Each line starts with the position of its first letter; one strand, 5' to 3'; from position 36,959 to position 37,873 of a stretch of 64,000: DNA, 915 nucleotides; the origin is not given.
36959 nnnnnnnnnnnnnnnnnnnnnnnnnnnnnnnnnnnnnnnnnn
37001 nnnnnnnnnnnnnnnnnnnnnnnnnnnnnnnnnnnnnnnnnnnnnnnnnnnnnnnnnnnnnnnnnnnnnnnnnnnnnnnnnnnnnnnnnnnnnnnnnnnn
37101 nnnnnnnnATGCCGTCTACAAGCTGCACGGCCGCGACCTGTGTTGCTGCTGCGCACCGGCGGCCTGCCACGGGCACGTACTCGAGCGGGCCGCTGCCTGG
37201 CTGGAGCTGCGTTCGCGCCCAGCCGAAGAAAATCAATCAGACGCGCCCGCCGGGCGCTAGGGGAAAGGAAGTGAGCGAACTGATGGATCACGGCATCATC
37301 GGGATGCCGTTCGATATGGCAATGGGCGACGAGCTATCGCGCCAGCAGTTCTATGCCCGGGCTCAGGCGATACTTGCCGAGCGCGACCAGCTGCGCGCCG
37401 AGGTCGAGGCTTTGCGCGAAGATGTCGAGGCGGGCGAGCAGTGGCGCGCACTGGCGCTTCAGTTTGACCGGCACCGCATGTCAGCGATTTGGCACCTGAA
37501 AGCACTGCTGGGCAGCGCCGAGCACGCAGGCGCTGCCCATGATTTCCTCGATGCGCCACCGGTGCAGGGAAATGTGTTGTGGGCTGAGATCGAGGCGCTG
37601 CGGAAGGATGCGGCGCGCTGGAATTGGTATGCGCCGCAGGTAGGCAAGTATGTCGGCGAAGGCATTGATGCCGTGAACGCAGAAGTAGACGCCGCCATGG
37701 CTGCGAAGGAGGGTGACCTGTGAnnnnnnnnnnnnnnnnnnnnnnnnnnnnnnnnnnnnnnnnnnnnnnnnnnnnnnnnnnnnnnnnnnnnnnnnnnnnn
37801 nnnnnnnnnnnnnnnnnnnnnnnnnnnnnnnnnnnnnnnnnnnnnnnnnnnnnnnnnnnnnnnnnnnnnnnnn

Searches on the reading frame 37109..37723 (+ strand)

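Call 16: search_protein_families(library=phrogs, proteins=[window:37109-37723:+], max_evalue=0.001)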
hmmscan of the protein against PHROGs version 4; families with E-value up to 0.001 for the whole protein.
window:37109-37723:+ (204 aa): 2 families
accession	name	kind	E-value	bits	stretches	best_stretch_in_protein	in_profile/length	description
phrog_14593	-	unknown function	1e-08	36.1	1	111-162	6-60/68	-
phrog_4029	-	unknown function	2.3e-05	25.8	1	83-198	65-139/144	-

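Call 83: search_protein_families(library=pfam, proteins=[window:37109-37723:+], max_evalue=0.01)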
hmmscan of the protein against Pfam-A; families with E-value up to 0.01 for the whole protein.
window:37109-37723:+ (204 aa): 0 families
